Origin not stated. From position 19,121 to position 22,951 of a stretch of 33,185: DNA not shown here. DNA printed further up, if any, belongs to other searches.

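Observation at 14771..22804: Giant tripartite protein: exported 5x repeat array, ~800-aa polytopic membrane block, and cytoplasmic GH94 phosphorylase, with no recognisable GT84 synthase domain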

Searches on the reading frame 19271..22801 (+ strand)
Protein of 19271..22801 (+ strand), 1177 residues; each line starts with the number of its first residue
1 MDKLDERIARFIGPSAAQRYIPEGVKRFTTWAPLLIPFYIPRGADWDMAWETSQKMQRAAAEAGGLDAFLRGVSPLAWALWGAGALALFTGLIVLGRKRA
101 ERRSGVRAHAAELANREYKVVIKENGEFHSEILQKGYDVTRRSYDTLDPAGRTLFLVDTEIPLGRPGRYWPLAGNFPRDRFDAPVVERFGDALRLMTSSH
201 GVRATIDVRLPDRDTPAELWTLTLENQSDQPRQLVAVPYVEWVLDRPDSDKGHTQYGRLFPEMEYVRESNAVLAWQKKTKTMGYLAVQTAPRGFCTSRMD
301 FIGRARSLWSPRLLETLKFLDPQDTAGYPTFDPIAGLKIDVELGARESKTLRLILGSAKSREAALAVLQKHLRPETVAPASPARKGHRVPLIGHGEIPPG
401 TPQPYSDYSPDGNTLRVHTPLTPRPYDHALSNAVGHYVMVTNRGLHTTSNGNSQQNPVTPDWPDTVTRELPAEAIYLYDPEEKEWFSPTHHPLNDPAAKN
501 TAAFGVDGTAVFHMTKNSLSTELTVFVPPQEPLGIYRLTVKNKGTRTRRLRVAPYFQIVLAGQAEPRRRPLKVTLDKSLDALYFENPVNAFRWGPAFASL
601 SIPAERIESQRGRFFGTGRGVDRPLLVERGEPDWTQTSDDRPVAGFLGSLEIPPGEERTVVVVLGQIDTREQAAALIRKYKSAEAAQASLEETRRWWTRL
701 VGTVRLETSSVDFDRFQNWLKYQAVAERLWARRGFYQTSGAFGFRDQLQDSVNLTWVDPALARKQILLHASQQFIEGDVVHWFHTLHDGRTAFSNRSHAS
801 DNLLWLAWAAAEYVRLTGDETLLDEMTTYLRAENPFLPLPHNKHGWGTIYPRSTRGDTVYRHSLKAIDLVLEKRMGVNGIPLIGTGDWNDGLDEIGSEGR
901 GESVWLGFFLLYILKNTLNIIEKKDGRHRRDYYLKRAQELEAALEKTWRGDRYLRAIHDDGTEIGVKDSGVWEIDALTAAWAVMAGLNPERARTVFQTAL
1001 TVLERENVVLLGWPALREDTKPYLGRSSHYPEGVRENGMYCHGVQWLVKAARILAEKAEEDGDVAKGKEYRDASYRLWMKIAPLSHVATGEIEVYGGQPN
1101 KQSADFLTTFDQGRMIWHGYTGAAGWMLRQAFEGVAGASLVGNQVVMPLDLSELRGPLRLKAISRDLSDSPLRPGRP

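Call 11: search_solved_structures(query=window:19271-22801:+, max_evalue=0.01, show_alignments=1)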
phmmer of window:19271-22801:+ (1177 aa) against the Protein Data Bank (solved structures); distinct sequences matched with E-value up to 0.01: 16.
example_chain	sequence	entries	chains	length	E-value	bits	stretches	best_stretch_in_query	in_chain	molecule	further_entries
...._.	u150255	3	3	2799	4.1e-112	379.1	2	421-1145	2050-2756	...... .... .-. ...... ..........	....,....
8rf0_A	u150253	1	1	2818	4.3e-112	379.1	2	421-1145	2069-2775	Cyclic beta-(1,2)-glucan synthase NdvB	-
3qde_A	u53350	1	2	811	1.5e-35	125.5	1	420-1054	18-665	Cellobiose phosphorylase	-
8ho7_A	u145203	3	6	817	1.6e-35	125.4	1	420-1054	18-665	Cellobiose phosphorylase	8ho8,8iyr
8ho9_A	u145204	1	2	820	2.8e-35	124.6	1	419-1054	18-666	Cellobiose phosphorylase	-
8hob_A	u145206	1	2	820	7e-35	123.3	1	419-1054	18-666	Cellobiose phosphorylase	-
3rrs_A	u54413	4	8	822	1.9e-29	105.3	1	471-1054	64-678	Cellobiose phosphorylase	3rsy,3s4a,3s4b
4zle_A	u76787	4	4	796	2e-29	105.3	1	471-1048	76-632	Putative b-glycan phosphorylase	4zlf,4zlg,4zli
3s4c_A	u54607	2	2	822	2.1e-29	105.2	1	474-1054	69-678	Lactose Phosphorylase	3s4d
2cqs_A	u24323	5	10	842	4.1e-29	104.2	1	395-1058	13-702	Cellobiose Phosphorylase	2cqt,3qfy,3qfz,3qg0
3afj_A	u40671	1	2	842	3.8e-28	101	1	395-1058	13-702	Cellobiose Phosphorylase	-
3act_A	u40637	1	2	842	3.8e-28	101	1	395-1058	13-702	Cellobiose Phosphorylase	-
3acs_A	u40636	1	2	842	3.9e-28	101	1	395-1058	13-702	Cellobiose Phosphorylase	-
8bou_A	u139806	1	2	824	3.7e-23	84.5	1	611-1051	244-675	N,N'-diacetylchitobiose phosphorylase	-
1v7v_A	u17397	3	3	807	1.1e-18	69.6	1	408-1047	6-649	chitobiose phosphorylase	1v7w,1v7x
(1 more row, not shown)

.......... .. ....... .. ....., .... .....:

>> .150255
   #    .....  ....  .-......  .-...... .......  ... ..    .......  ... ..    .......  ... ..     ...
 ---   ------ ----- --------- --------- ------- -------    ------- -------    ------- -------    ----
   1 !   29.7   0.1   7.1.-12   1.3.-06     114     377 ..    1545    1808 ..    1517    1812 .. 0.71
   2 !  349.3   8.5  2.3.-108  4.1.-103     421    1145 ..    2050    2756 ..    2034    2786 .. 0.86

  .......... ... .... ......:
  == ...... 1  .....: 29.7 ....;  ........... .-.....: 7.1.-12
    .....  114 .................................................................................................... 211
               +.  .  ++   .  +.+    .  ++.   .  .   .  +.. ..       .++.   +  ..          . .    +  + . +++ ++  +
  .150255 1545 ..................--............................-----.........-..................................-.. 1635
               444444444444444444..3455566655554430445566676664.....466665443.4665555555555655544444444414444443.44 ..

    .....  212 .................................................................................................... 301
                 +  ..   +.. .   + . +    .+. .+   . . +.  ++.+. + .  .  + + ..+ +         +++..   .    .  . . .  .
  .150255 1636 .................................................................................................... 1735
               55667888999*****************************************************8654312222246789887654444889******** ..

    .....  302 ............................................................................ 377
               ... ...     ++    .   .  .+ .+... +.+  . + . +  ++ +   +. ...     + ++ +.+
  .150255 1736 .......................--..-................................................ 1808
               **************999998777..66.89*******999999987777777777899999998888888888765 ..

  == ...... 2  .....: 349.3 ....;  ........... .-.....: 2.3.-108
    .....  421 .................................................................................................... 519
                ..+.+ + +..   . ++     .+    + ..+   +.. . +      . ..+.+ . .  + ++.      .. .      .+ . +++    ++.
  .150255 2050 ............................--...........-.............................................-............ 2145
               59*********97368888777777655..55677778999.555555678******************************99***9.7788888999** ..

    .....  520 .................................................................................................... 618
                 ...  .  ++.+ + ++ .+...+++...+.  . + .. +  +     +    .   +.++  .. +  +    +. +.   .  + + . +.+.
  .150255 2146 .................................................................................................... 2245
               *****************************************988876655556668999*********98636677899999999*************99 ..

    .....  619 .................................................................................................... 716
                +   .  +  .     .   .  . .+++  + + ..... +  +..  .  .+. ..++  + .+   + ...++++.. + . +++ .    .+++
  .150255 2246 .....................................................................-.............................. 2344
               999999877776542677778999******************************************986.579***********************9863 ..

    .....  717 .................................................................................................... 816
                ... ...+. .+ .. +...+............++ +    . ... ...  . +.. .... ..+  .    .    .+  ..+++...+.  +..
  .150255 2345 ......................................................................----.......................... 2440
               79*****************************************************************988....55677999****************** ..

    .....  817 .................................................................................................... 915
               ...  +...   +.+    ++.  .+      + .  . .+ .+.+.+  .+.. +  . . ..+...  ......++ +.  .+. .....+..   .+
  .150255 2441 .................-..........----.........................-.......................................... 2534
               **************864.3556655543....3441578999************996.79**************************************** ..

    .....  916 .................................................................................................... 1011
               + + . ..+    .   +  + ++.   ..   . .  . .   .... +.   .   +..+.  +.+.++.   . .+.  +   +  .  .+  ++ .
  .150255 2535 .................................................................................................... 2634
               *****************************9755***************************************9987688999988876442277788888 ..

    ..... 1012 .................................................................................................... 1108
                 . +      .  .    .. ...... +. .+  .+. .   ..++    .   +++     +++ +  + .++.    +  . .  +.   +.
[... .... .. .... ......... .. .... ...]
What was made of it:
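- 19604..22801 (+): Cytoplasmic GH94 phosphorylase module of the Cgs GP type (GP1-GP2-GP3, no Rossmann-like insert), aa ~1612-2677. Cgs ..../8rf0 at E 4e-112; aa 1614-1877 align to Cgs 1545-1808 and aa 1921-2645 to Cgs 2050-2756 (call 11).
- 21926..21940 (+): GDWND: the WND catalytic loop. The second Asp aligns with the Cgs catalytic acid D2528. Alignment (call 11).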

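Call 75: find_homologous_proteins(query=window:19598-22801:+, max_evalue=1e-20)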
Query window:19598-22801:+ (1068 aa): 238 proteins with E <= 1e-20 among 8000 candidates; the best 120 are listed.
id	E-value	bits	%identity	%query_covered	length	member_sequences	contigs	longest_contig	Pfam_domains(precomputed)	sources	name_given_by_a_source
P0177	0.0e+0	1745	69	100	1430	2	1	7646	PF06165.19,PF17167.11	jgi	-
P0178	0.0e+0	1727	68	99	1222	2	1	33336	PF06165.19,PF17167.11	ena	-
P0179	0.0e+0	1697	99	69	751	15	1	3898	PF06165.19,PF17167.11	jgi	jgi:cyclic beta-1,2-glucan synthetase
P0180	0.0e+0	1650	66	100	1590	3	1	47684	PF06165.19,PF17167.11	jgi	-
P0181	0.0e+0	1641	66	99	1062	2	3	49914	PF06165.19,PF17167.11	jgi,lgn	jgi:cyclic beta-1,2-glucan synthetase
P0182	0.0e+0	1632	65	100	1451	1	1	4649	PF06165.19,PF17167.11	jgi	jgi:cyclic beta-1,2-glucan synthetase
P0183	0.0e+0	1617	64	100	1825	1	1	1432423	PF06165.19,PF17167.11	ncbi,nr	ncbi:MAG: hypothetical protein JSV93_02540 [Candidatus Omnitrophota bacterium]|nr:MAG: hypothetical 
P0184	0.0e+0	1590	62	99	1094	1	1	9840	PF06165.19,PF17167.11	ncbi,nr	ncbi:MAG: hypothetical protein HY585_00025 [Candidatus Omnitrophica bacterium]|nr:hypothetical prote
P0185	0.0e+0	1588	63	99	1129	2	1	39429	PF06165.19,PF17167.11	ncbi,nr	ncbi:MAG: N,N'-diacetylchitobiose phosphorylase [Candidatus Omnitrophica bacterium ADurb.Bin277]|nr:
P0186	0.0e+0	1577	61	99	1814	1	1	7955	PF06165.19,PF17167.11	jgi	-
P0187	0.0e+0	1572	61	99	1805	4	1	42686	PF06165.19,PF17167.11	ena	-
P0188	0.0e+0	1571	62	100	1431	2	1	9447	PF06165.19,PF17167.11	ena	-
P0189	0.0e+0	1562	62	100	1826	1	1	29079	PF06165.19,PF17167.11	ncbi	ncbi:MAG: hypothetical protein WCY36_03825 [Candidatus Omnitrophota bacterium]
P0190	0.0e+0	1562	62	99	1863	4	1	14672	PF06165.19,PF17167.11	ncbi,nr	ncbi:MAG: hypothetical protein Q8R14_01095 [Candidatus Omnitrophota bacterium]|nr:hypothetical prote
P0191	0.0e+0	1541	60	99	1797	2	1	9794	PF06165.19,PF17167.11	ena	-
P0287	0.0e+0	1286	54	99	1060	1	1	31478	PF06165.19,PF17167.11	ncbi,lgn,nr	ncbi:MAG: hypothetical protein KJ626_02465 [Verrucomicrobia bacterium]|nr:hypothetical protein [Verr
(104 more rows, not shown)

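Call 90: find_encoding_contigs(protein=P0181, flank=8000, max_places=2)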
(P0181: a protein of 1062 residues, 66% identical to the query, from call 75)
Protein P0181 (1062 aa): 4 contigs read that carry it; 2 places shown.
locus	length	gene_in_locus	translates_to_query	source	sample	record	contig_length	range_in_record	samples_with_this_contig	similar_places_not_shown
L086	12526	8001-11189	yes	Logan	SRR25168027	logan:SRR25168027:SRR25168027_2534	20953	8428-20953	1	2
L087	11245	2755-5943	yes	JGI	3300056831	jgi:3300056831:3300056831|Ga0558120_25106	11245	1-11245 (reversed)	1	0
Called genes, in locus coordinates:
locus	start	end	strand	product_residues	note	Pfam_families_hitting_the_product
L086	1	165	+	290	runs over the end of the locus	-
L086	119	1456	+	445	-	PF06452:CBM9_1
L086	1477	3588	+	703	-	PF03425:CBM_11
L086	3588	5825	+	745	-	PF01547:SBP_bac_1, PF13416:SBP_bac_8, PF00528:BPD_transp_1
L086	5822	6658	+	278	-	PF00528:BPD_transp_1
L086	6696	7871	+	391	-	PF00005:ABC_tran, PF02463:SMC_N (weak), PF17912:OB_MalK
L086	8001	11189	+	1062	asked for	PF06165:GH94_b-supersand, PF17167:Glyco_hydro_94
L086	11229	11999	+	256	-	PF03372:Exo_endo_phos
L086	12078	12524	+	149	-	?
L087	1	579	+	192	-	?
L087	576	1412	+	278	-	PF00528:BPD_transp_1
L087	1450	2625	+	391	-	PF00005:ABC_tran, PF02463:SMC_N (weak), PF17912:OB_MalK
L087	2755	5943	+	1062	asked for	PF06165:GH94_b-supersand, PF17167:Glyco_hydro_94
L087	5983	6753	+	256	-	PF03372:Exo_endo_phos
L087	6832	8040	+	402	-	PF00142:Fer4_NifH (faint), PF09140:MipZ, PF10609:ParA, PF13614:AAA_31, PF01656:CbiA, PF06155:GBBH-like_N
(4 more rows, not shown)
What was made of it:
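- A soluble GH94 replaces the fused form in a syntenic importer locus (call 90).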

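Call 91: find_encoding_contigs(protein=P0287, flank=8000, max_places=2)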
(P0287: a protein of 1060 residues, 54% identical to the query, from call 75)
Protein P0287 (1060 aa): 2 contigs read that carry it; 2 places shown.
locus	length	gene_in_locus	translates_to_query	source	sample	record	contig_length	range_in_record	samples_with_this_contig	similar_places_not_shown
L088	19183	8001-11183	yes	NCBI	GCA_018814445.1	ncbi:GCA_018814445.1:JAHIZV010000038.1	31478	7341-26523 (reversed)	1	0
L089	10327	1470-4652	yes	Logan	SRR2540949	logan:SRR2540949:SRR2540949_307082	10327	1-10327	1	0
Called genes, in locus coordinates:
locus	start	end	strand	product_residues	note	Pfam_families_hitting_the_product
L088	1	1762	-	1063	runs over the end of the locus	PF00580:UvrD-helicase, PF13245:AAA_19 (faint), PF13361:UvrD_C, PF13538:UvrD_C_2 (faint), PF12705:PDDEXK_1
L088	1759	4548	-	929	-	PF12705:PDDEXK_1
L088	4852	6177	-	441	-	PF00115:COX1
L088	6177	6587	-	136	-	PF13442:Cytochrome_CBB3, PF00034:Cytochrom_C (weak)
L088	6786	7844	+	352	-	PF01118:Semialdhyde_dh, PF02774:Semialdhyde_dhC, PF22698:Semialdhyde_dhC_1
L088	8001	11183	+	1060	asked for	PF06165:GH94_b-supersand, PF17167:Glyco_hydro_94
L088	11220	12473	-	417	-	PF03486:HI0933_like, PF22780:HI0933_like_1st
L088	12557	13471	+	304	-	PF00149:Metallophos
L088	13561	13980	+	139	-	-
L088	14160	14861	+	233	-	PF04519:Bactofilin (weak)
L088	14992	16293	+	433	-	PF01225:Mur_ligase, PF08245:Mur_ligase_M, PF02875:Mur_ligase_C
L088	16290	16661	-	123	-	-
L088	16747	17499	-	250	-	-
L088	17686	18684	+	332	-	PF07589:PEP_exosort_dom (weak)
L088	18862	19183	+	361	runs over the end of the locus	PF01264:Chorismate_synt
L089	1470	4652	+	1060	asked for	PF06165:GH94_b-supersand, PF17167:Glyco_hydro_94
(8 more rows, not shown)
